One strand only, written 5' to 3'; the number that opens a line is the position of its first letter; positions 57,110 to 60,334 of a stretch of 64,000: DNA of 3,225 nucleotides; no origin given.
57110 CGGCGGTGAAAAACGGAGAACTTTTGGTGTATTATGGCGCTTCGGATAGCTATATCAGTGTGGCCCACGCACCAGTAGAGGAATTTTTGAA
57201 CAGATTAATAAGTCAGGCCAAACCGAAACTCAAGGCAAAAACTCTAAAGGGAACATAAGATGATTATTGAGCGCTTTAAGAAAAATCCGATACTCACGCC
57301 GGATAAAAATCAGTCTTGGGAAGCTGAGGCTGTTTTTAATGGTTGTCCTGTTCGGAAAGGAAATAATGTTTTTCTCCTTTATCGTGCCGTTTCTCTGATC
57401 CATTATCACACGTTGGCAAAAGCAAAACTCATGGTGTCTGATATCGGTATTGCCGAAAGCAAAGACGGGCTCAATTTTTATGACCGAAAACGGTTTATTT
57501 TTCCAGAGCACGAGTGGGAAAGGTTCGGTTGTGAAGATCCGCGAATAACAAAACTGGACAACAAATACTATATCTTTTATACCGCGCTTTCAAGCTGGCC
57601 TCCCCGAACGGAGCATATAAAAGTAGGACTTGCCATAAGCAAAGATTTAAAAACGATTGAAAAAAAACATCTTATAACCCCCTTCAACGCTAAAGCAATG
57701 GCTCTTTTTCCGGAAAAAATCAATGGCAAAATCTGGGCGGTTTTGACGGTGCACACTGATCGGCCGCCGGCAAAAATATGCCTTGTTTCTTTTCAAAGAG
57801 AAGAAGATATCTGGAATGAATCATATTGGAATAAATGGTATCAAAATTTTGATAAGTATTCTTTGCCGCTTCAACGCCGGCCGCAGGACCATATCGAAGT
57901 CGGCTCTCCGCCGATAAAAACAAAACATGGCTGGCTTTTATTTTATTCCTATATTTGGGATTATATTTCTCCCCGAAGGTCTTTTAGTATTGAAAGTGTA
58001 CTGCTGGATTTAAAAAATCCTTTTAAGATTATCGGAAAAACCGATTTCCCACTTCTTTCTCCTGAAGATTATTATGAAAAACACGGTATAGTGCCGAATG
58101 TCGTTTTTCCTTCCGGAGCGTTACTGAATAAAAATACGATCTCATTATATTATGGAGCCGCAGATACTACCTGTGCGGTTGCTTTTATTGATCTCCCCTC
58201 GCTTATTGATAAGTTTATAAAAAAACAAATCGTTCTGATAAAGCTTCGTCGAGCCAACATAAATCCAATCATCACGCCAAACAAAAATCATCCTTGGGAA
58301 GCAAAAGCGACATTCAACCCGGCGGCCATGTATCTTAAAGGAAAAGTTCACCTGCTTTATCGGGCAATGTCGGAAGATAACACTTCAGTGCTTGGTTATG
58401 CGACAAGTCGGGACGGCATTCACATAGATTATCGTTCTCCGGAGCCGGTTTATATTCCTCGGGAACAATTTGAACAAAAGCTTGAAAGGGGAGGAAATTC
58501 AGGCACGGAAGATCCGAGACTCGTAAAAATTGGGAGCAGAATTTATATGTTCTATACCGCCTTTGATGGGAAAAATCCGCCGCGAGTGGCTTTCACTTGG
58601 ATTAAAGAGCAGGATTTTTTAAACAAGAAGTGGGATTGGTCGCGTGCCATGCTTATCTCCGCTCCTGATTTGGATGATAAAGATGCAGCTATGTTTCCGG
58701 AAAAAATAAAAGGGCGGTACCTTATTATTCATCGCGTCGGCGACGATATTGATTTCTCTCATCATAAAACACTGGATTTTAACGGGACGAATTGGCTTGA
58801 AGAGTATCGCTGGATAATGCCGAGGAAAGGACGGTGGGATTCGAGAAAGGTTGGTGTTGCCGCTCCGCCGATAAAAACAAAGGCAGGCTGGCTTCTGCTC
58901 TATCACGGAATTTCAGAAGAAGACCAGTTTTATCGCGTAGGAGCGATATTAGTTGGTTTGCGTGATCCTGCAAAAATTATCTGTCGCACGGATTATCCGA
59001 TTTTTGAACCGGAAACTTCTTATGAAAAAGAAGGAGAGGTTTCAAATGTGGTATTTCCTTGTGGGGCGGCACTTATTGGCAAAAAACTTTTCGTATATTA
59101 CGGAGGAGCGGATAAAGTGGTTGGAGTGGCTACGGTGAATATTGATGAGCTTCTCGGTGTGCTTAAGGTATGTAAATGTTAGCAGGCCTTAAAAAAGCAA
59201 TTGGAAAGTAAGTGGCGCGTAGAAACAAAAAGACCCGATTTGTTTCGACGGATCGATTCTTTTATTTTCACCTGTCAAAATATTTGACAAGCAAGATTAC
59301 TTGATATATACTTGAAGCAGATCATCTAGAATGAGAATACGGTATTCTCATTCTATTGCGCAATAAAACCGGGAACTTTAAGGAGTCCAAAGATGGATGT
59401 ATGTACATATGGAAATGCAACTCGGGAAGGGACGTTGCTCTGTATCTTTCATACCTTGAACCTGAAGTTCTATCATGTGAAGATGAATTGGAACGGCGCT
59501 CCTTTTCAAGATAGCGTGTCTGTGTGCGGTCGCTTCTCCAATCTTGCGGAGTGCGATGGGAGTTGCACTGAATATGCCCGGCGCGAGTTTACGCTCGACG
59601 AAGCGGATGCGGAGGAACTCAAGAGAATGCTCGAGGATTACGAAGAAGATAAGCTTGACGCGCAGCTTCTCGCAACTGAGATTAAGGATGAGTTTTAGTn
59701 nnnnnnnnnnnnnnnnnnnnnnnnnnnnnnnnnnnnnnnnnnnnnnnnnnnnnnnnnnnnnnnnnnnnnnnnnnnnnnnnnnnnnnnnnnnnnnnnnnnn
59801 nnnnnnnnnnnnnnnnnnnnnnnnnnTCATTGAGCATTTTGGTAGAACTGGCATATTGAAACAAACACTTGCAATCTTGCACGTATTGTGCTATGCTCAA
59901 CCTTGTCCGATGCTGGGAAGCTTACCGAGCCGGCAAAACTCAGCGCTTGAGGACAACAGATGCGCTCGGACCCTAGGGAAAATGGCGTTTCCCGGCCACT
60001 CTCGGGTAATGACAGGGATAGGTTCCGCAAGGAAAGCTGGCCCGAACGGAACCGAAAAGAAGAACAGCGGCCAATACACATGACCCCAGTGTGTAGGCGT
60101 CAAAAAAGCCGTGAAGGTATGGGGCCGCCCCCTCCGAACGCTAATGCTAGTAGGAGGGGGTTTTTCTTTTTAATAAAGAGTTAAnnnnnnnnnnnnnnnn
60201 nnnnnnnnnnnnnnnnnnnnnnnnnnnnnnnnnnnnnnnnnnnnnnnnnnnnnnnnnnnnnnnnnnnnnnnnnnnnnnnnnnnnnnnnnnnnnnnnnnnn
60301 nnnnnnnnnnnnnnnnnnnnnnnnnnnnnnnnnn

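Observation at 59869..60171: Promoter-to-terminator ~267-nt RNA with an SRP-RNA-like domain IV hairpin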

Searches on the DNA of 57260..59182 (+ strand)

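Call 57: search_rna_families(sources=[L007, L009, L010, L026, L027, L028], threshold=gathering)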
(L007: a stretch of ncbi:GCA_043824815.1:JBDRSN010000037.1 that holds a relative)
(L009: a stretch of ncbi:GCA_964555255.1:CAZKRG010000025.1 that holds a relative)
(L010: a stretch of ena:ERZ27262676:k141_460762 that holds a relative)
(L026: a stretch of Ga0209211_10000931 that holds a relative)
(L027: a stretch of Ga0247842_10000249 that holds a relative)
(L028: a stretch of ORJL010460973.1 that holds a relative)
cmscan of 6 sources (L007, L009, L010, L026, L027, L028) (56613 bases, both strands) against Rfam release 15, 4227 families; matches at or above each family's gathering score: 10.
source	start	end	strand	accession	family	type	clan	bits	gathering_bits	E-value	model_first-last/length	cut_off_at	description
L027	4285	4356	-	RF00005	tRNA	Gene; tRNA;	CL00001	74.6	29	1.5e-14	1-71/71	no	tRNA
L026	2416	2488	-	RF00005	tRNA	Gene; tRNA;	CL00001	72.6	29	5.3e-14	1-71/71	no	tRNA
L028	1067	1139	-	RF00005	tRNA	Gene; tRNA;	CL00001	70.7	29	1.8e-13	1-71/71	no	tRNA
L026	2100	2172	-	RF00005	tRNA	Gene; tRNA;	CL00001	69.8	29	3.1e-13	1-71/71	no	tRNA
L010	10832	10902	+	RF00005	tRNA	Gene; tRNA;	CL00001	67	29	1.9e-12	1-71/71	no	tRNA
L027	4109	4181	-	RF00005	tRNA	Gene; tRNA;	CL00001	63.6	29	1.6e-11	1-71/71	no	tRNA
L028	1175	1259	-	RF00005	tRNA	Gene; tRNA;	CL00001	63.6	29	1.6e-11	1-71/71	no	tRNA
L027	3122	3192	-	RF00005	tRNA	Gene; tRNA;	CL00001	56.6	29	1.3e-09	1-71/71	no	tRNA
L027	4188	4271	-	RF00005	tRNA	Gene; tRNA;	CL00001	54.8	29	4.2e-09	1-71/71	no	tRNA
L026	2312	2395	-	RF00005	tRNA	Gene; tRNA;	CL00001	47.8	29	3.7e-07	1-71/71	no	tRNA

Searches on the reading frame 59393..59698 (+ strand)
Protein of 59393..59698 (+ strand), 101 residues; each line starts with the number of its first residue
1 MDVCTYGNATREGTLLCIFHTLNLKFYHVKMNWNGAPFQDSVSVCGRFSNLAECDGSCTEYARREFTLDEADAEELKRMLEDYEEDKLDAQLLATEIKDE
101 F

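Call 10: search_protein_families(library=pfam, proteins=[window:59393-59698:+])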
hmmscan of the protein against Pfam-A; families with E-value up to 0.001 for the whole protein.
window:59393-59698:+ (101 aa): 0 families

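Call 14: find_homologous_proteins(query=window:59393-59698:+, max_evalue=0.001)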
Query window:59393-59698:+ (101 aa): 1 proteins with E <= 0.001 among 1 candidates.
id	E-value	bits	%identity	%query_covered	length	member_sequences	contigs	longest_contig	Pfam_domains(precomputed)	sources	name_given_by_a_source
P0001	1.1e-39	152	100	70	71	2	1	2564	-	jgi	-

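Call 47: search_protein_families(library=pfam, proteins=[window:59393-59698:+], max_evalue=10)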
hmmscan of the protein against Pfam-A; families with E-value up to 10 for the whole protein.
window:59393-59698:+ (101 aa): 1 family
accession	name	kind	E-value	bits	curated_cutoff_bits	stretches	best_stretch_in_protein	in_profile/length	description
PF05099.18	TerB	-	0.017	15.8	24.4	1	59-101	27-69/118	Tellurite resistance protein TerB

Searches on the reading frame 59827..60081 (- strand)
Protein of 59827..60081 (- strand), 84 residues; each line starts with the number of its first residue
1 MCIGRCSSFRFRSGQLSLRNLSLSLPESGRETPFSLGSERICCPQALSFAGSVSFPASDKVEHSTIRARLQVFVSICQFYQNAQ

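Call 27: search_protein_representatives(protein=window:59827-60081:-)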
Query: 84 residues. Proteins with E-value up to 0.001 (for the whole library): 0; up to 1e-10: 0; up to 1e-30: 0. The best 0 are listed.

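Call 47: search_protein_families(library=pfam, proteins=[window:59827-60081:-], max_evalue=10)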
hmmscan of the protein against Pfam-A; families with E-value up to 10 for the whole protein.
window:59827-60081:- (84 aa): 0 families

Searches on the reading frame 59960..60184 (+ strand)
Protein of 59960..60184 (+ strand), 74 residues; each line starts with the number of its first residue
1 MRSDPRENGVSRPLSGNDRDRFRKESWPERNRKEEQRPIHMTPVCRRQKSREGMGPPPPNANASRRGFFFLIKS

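Call 21: find_homologous_proteins(query=window:59960-60184:+, max_evalue=10)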
Query window:59960-60184:+ (74 aa): 1 proteins with E <= 10 among 1 candidates.
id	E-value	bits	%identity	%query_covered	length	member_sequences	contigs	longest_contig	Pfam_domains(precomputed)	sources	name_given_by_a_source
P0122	1.9e-42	160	100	100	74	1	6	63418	-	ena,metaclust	metaclust:\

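Call 47: search_protein_families(library=pfam, proteins=[window:59960-60184:+], max_evalue=10)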
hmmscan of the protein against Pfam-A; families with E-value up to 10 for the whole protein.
window:59960-60184:+ (74 aa): 0 families
